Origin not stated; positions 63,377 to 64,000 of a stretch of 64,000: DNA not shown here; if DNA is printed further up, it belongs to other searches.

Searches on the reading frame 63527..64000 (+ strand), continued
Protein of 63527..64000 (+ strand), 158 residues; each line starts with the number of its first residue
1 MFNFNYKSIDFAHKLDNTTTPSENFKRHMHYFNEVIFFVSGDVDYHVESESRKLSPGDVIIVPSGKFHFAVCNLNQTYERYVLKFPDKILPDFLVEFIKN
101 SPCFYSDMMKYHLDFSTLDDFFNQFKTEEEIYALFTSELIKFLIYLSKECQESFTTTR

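Call 37: find_encoding_contigs(protein=P0014, flank=10000, max_places=2)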
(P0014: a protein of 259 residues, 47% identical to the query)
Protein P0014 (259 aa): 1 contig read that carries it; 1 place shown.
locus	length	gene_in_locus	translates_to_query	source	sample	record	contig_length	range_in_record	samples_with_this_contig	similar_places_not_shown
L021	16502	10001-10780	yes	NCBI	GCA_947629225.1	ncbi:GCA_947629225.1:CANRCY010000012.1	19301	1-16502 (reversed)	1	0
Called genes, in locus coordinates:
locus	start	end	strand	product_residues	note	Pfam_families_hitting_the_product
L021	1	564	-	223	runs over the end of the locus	-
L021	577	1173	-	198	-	-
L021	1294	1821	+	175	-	PF00440:TetR_N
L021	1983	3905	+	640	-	PF13347:MFS_2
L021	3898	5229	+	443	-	PF02614:UxaC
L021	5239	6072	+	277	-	PF00106:adh_short, PF13561:adh_short_C2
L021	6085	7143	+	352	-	PF00294:PfkB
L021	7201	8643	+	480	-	PF03446:NAD_binding_2, PF00393:6PGD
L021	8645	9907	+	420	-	PF09861:Lar_N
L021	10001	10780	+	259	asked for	PF02311:AraC_binding, PF07883:Cupin_2 (weak), PF00165:HTH_AraC (faint), PF12833:HTH_18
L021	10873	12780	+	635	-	PF02837:Glyco_hydro_2_N, PF22666:Glyco_hydro_2_N2, PF00703:Glyco_hydro_2, PF02836:Glyco_hydro_2_C, PF16355:DUF4982 (weak)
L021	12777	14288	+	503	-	-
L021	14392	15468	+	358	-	PF02368:Big_2, PF21461:HL_N-beta (faint)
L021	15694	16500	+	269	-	?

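Call 38: find_encoding_contigs(protein=P0025, flank=10000, max_places=2)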
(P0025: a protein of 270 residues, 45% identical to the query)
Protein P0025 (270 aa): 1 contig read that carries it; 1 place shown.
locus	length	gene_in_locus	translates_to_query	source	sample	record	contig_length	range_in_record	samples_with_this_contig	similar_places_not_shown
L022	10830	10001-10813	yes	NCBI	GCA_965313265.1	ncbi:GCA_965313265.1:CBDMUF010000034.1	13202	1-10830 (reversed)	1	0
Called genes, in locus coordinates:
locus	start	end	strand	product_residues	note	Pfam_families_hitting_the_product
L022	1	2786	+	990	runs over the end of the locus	PF01915:Glyco_hydro_3_C, PF14310:Fn3-like, PF00933:Glyco_hydro_3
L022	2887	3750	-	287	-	PF08843:AbiEii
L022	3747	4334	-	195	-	-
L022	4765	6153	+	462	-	PF02614:UxaC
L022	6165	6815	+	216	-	PF01081:Aldolase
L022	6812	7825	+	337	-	PF00294:PfkB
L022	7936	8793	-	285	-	PF00106:adh_short, PF13561:adh_short_C2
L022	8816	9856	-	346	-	PF03786:UxuA, PF01261:AP_endonuc_2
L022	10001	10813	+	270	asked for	PF02311:AraC_binding, PF07883:Cupin_2, PF00165:HTH_AraC, PF12833:HTH_18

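Call 46: list_cluster_members(proteins=[P0033, P0004, P0070, P0056, P0055, P0083])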
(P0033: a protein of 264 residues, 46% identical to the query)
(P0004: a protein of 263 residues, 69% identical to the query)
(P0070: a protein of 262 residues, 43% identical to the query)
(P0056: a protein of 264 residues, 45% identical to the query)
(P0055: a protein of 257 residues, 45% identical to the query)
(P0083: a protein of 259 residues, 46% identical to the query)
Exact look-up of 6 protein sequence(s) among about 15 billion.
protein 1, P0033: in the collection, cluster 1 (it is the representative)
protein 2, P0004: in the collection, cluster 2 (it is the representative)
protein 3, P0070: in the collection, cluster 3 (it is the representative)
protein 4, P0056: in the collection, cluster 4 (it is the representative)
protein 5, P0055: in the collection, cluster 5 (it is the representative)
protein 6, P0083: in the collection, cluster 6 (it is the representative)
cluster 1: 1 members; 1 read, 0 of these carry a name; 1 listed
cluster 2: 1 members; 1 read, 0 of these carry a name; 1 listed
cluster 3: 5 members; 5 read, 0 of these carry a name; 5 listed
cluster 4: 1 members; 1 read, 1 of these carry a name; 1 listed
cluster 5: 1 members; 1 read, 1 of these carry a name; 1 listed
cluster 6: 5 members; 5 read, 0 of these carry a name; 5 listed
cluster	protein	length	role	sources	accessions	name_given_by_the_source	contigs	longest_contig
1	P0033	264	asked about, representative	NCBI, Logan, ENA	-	-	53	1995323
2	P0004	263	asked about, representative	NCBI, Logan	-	-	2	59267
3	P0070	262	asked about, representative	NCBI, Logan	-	-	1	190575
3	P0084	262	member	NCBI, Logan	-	-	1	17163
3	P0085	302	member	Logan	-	-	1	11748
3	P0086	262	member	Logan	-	-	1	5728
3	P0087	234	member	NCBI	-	-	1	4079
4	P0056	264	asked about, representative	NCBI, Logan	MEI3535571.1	MAG: AraC family transcriptional regulator [Bacilli bacterium]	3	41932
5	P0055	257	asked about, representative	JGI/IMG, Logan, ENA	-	AraC-like DNA-binding protein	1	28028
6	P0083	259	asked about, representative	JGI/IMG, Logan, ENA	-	-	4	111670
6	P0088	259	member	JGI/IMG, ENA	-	-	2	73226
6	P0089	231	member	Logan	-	-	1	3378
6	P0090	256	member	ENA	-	-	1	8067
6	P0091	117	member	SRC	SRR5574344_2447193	-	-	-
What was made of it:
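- Tried and rejected: Naming the organism from cluster members (call 46).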

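Call 49: find_encoding_contigs(protein=P0070, flank=10000, max_places=1)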
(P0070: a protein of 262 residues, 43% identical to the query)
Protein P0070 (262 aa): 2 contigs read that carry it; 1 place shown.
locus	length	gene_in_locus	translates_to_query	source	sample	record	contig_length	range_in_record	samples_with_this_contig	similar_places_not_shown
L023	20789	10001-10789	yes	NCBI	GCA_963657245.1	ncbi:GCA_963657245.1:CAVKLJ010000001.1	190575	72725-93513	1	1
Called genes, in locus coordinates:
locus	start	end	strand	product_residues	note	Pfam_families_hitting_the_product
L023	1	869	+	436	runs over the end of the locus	PF02653:BPD_transp_2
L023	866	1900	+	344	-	PF02653:BPD_transp_2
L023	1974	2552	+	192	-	PF00265:TK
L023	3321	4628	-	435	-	PF13173:AAA_14, PF13635:DUF4143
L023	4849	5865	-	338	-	PF00294:PfkB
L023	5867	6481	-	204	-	PF01081:Aldolase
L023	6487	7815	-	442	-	PF02614:UxaC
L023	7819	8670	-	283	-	PF00106:adh_short, PF13561:adh_short_C2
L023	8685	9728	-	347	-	PF03786:UxuA, PF01261:AP_endonuc_2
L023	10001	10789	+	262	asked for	PF02311:AraC_binding, PF00165:HTH_AraC, PF12833:HTH_18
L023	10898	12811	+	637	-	PF02837:Glyco_hydro_2_N, PF22666:Glyco_hydro_2_N2, PF00703:Glyco_hydro_2, PF02836:Glyco_hydro_2_C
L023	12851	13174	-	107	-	PF21621:MPI_cupin_dom (weak), PF07883:Cupin_2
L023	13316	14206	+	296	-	PF02645:DegV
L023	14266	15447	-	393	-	PF00990:GGDEF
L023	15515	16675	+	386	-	PF09954:DUF2188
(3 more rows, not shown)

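Call 50: find_encoding_contigs(protein=P0055, flank=10000, max_places=1)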
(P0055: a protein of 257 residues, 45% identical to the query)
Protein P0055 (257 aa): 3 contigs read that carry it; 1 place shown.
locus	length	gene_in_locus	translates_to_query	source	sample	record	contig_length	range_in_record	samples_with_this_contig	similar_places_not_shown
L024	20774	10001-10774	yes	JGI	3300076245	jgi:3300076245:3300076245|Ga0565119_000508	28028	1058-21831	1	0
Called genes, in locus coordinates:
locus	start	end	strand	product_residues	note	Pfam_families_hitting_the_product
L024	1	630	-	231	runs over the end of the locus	PF22746:SHOCT-like_DUF2089-C (weak)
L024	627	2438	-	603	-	PF01541:GIY-YIG (weak), PF27096:UvrC_M, PF02151:UVR (weak), PF22920:UvrC_RNaseH, PF08459:UvrC_RNaseH_dom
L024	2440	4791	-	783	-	PF00488:MutS_V, PF01713:Smr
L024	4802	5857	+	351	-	PF01351:RNase_HII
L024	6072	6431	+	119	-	-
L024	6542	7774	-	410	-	PF00155:Aminotran_1_2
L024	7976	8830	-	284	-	PF00106:adh_short, PF13561:adh_short_C2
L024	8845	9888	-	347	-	PF03786:UxuA, PF01261:AP_endonuc_2 (faint)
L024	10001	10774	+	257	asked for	PF02311:AraC_binding, PF07883:Cupin_2, PF00165:HTH_AraC (faint), PF12833:HTH_18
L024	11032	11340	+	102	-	-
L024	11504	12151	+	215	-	PF01081:Aldolase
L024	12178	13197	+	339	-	PF00294:PfkB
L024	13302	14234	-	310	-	PF01479:S4, PF00849:PseudoU_synth_2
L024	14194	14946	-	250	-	PF01252:Peptidase_A8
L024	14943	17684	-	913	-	PF00133:tRNA-synt_1, PF09334:tRNA-synt_1g, PF13603:tRNA-synt_1_2, PF08264:Anticodon_1, PF06827:zf-FPG_IleRS (weak)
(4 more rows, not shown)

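Call 51: search_solved_structures(query=P0001, max_evalue=0.001)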
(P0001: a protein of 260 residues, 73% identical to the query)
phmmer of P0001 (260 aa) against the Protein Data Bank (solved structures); distinct sequences matched with E-value up to 0.001: 9.
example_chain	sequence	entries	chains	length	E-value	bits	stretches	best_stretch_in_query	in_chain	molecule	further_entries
1xs9_A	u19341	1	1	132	1.3e-09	41.5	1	162-257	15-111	Multiple antibiotic resistance protein marA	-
1bl0_A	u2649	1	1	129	1.6e-09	41.2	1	162-257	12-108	PROTEIN (MULTIPLE ANTIBIOTIC RESISTANCE PROTEIN)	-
7bef_G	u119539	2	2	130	5.7e-09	39.3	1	154-254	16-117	Transcriptional activator RamA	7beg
3oou_A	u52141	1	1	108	2e-08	37.5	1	160-253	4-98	Lin2118 protein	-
3lsg_A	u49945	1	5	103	2.2e-07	34.1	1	171-256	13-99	Two-component response regulator yesN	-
2k9s_A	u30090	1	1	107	6.7e-06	29.3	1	163-253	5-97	Arabinose operon regulatory protein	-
6swi_A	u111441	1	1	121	3.7e-05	26.8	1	158-255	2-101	Two-component response regulator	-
7w5w_J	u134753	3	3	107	7e-05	25.9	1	160-249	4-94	Regulatory protein SoxS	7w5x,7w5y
7vwy_G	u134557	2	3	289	0.00097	22.2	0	159-250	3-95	Right origin-binding protein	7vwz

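Call 66: search_protein_families(library=pfam, proteins=[window:63527-64000:+])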
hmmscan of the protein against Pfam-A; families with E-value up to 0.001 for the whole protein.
window:63527-64000:+ (158 aa): 5 families
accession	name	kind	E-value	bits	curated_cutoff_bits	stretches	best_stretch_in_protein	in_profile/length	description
PF07883.17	Cupin_2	-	1.6e-08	34.6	27.2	1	21-68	7-54/70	Cupin domain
PF02311.25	AraC_binding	-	4.5e-08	33.3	21.1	1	21-104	12-95/135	AraC-like ligand binding domain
PF22200.2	ExsA_N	-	9.5e-05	23.2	27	1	35-98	3-66/136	ExsA N-terminal regulatory domain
PF03079.20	ARD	-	0.00032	21.4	27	1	24-69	84-134/157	ARD/ARD' family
PF05899.18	Cupin_3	-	0.00074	19.6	23.5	0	30-66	24-60/74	EutQ-like cupin domain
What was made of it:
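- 63527..64000 (+): AraC-family regulator, N-terminal cupin sensor domain. The gene is cut by the window end. Pfam AraC_binding and Cupin_2 (call 66).
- On AraC/XylS family of transcription regulators (the protein at 63527): The window fragment hits PF02311 AraC_binding at 33.3 bits (cut-off 21.1) and PF07883 Cupin_2 at 34.6 bits (cut-off 27.2) (call 66).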

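Call 68: find_related_loci(query=A1, collection=metagenome_contigs, flank=6000)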
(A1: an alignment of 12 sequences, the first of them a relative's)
Query A1 (260 aa) in metagenome_contigs; peptide patterns used: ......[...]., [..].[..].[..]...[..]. (x = any residue, [..] = any of these).
235 stretches matched a pattern; 77 encode a relative of the query (tblastn E <= 1e-3); 77 distinct loci.
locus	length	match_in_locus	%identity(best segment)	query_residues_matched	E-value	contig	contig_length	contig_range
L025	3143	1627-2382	47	1-255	2e-73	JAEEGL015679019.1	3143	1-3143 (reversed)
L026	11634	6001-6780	44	1-260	3e-68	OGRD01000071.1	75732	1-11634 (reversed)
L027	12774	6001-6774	44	1-259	9e-68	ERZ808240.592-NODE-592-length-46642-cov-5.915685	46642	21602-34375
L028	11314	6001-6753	44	1-253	3e-67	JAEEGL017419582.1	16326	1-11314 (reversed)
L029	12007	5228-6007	43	1-260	2e-67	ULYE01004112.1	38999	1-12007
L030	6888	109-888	44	1-260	2e-67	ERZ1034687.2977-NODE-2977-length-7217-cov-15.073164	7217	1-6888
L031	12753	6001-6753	45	1-253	4e-67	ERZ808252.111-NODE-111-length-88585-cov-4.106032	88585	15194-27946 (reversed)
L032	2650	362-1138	43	1-259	9e-68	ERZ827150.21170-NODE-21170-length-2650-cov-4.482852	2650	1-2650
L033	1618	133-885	45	1-253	7e-70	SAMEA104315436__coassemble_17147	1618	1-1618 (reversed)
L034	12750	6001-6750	46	1-250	3e-66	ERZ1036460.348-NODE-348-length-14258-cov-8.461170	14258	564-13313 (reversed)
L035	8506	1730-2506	46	1-260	2e-66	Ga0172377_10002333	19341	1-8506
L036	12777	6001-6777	42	1-259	2e-65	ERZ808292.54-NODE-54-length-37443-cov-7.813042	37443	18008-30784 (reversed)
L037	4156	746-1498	43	1-253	2e-65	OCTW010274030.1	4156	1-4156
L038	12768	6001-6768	44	1-254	6e-65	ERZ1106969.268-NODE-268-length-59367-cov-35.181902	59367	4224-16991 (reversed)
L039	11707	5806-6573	44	1-254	6e-65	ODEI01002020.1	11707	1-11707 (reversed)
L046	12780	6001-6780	43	1-257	5e-60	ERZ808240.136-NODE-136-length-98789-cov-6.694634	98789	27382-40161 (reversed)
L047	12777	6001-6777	42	1-259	5e-66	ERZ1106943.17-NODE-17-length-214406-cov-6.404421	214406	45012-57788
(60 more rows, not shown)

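Call 71: search_protein_families(library=pfam, proteins=[L035:2617-4566:+, L047:6962-8944:+, L027:6913-8727:+, L027:10833-12002:+, L046:1884-3839:-, L037:1714-3699:+, L036:7104-7571:+, L032:1322-2143:+, L025:2622-3143:+])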
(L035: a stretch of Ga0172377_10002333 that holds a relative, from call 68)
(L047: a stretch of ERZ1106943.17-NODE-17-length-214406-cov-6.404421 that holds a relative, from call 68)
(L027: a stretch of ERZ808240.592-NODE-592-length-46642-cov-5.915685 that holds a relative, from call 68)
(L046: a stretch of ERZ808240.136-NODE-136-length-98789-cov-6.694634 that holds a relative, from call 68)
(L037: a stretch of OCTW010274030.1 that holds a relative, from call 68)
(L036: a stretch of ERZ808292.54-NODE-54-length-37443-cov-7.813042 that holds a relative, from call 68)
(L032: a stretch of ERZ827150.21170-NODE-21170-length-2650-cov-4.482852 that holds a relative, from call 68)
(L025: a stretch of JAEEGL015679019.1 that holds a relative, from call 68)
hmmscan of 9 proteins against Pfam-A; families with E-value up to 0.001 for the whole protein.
L035:2617-4566:+ (649 aa): 4 families
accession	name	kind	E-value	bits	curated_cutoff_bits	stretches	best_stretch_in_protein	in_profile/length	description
PF02836.23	Glyco_hydro_2_C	-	1.6e-30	106.7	21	1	259-545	6-297/302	Glycosyl hydrolases family 2, TIM barrel domain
PF00703.27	Glyco_hydro_2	-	1.1e-09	39.5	23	1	200-251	55-109/109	Glycosyl hydrolases family 2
PF02837.24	Glyco_hydro_2_N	-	3.3e-07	30.9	28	1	52-151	65-169/169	Glycosyl hydrolases family 2, sugar binding domain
PF22666.2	Glyco_hydro_2_N2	-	4.4e-06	27.3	27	1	51-125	47-122/167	Glycosyl hydrolase 2 galactose-binding domain-like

L047:6962-8944:+ (660 aa): 4 families
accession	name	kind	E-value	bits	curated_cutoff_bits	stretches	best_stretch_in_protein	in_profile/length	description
PF02368.24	Big_2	-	2.6e-29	101.4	22.8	3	37-102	5-75/79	Bacterial Ig-like domain (group 2)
PF22359.2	Big-like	-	6.6e-15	55.5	27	2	144-188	4-48/48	Bacterial Ig-like domain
PF21461.3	HL_N-beta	-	8.8e-08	32.3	27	0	140-178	11-48/57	Hyaluronate lyase, N-terminal beta-sheet domain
PF20578.4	aBig_2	-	0.00065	19.9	27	0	370-403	23-55/89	Atrophied bacterial Ig domain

L027:6913-8727:+ (604 aa): 1 family
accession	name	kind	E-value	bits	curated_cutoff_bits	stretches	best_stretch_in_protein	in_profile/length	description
PF13347.12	MFS_2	-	1.4e-41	142.9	27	1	33-476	1-380/427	MFS/sugar transport protein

L027:10833-12002:+ (389 aa): 0 families

L046:1884-3839:- (651 aa): 4 families
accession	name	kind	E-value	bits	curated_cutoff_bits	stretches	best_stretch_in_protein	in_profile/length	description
PF02836.23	Glyco_hydro_2_C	-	2e-35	122.8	21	1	263-553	6-298/302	Glycosyl hydrolases family 2, TIM barrel domain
PF02837.24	Glyco_hydro_2_N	-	8.8e-09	36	28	1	50-151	61-167/169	Glycosyl hydrolases family 2, sugar binding domain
PF00703.27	Glyco_hydro_2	-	8.6e-07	30.1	23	1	206-255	68-109/109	Glycosyl hydrolases family 2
PF22666.2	Glyco_hydro_2_N2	-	1.3e-06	29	27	1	52-124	46-119/167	Glycosyl hydrolase 2 galactose-binding domain-like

L037:1714-3699:+ (661 aa): 4 families
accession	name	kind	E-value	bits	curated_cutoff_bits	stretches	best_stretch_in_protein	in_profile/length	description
PF02836.23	Glyco_hydro_2_C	-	4e-28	98.9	21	1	259-548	6-299/302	Glycosyl hydrolases family 2, TIM barrel domain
PF02837.24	Glyco_hydro_2_N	-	7.8e-14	52.4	28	1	7-147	4-166/169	Glycosyl hydrolases family 2, sugar binding domain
PF00703.27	Glyco_hydro_2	-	6.4e-11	43.4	23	1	175-251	34-109/109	Glycosyl hydrolases family 2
PF22666.2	Glyco_hydro_2_N2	-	1.4e-09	38.7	27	1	54-124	50-122/167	Glycosyl hydrolase 2 galactose-binding domain-like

L036:7104-7571:+ (155 aa): 0 families

L032:1322-2143:+ (273 aa): 0 families

L025:2622-3143:+ (174 aa): 1 family
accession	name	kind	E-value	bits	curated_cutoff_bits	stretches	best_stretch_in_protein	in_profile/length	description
PF01915.27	Glyco_hydro_3_C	-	6.9e-05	23.3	31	1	67-105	2-38/200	Glycosyl hydrolase family 3 C-terminal domain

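Call 78: predict_structure(alignment_id=A1)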
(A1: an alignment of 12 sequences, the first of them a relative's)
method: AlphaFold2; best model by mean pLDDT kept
length: 260 residues; sequences in the alignment: 12
mean_pLDDT: 86.2   pTM: 0.83
mean pLDDT of the five models: 86.2, 85.4, 85.1, 84.9, 83.8
residues with pLDDT >= 90: 138; 70-90: 98; 50-70: 17; < 50: 7
segments of 3 or more residues with pLDDT < 50: 254-260
pLDDT, mean of each block of 10 residues (from residue 1): 83 76 75 93 91 93 92 85 92 90 88 85 85 90 85 65 94 93 94 93 92 92 91 90 88 47
secondary structure, 60 per line:
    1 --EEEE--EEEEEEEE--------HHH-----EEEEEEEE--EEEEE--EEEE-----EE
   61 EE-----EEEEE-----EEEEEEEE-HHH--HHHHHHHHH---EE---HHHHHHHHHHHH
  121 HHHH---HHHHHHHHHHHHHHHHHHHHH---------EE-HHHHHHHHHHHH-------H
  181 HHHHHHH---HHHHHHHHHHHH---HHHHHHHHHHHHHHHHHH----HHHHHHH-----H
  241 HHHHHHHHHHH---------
elements in order: E3-6 E9-16 E33-40 E43-47 E50-53 E59-62 E68-72 E78-85 H92-100 H109-124 H128-148 H161-172 H180-187 H191-202 H206-223 H228-234 H240-251

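Call 80: fold_search(model_id=the predicted structure, library=pdb)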
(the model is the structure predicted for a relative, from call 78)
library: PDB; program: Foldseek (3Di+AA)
matches with E <= 10: 1482; with E <= 0.001: 117
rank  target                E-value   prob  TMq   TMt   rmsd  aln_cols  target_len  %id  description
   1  6p7t                  7.2e-09  1.00  0.40  0.39  10.0       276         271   14  Crystal structure of apo ToxT K231A from Vibrio cholerae strain SCE256 (released 2020-01-01)
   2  6p7r                  2.8e-08  1.00  0.41  0.39   9.9       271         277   13  Crystal structure of unsaturated fatty acid bound wild-type ToxT from Vibrio cholerae strain SCE256 (released 2020-01-01)
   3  3gbg                  4.0e-08  1.00  0.39  0.39  10.1       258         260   14  Crystal Structure of ToxT from Vibrio Cholerae O395 (released 2010-02-23)
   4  4mlo                  4.2e-08  1.00  0.40  0.39   9.8       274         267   14  1.65A resolution structure of ToxT from Vibrio cholerae (P21 Form) (released 2016-04-20)
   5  6pb9                  4.5e-08  1.00  0.39  0.37  10.0       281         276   11  Crystal structure of unsaturated fatty acid bound ToxT K231A from Vibrio cholerae strain SCE256 (released 2020-01-01)
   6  9gfp_B                4.8e-08  1.00  0.37  0.39  11.9       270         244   14  The crystal structure of CsvR from Escherichia coli (released 2025-08-20)
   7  9ca5_B                7.7e-08  1.00  0.37  0.39  12.6       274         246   14  Rns pocket mutant - H20A (released 2025-06-25)
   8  6xiv_B                7.7e-08  1.00  0.35  0.36  13.0       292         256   13  SeMet-Rns, in complex with potential inhibitor (released 2021-06-30)
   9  5suw                  9.7e-08  1.00  0.37  0.36  10.2       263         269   14  Crystal Structure of ToxT from Vibrio Cholerae O395 bound to 3-(8-Methyl-1,2,3,4-tetrahydronaphthalen-1-yl)propanoic aci (released 2017-04-12)
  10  5sux                  1.7e-07  1.00  0.35  0.35  10.7       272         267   14  Crystal Structure of ToxT from Vibrio Cholerae O395 bound to (E)-4-(8-methylnaphthalen-1-yl)but-3-enoic acid (released 2017-04-12)
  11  9gfp_A                1.8e-07  1.00  0.37  0.38  11.4       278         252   14  The crystal structure of CsvR from Escherichia coli (released 2025-08-20)
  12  9ca5_A                2.2e-07  1.00  0.34  0.36  12.7       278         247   13  Rns pocket mutant - H20A (released 2025-06-25)
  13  6xiv_A                2.4e-07  1.00  0.36  0.36  13.0       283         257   13  SeMet-Rns, in complex with potential inhibitor (released 2021-06-30)
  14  6xiu_A                2.8e-07  1.00  0.37  0.39  12.7       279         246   14  ETEC Rns bound to a potential inhibitor, decanoic acid (released 2021-06-30)
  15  8vst_A                3.4e-07  1.00  0.34  0.35  12.4       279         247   12  Rns mutant H20A/R75A (released 2025-07-23)
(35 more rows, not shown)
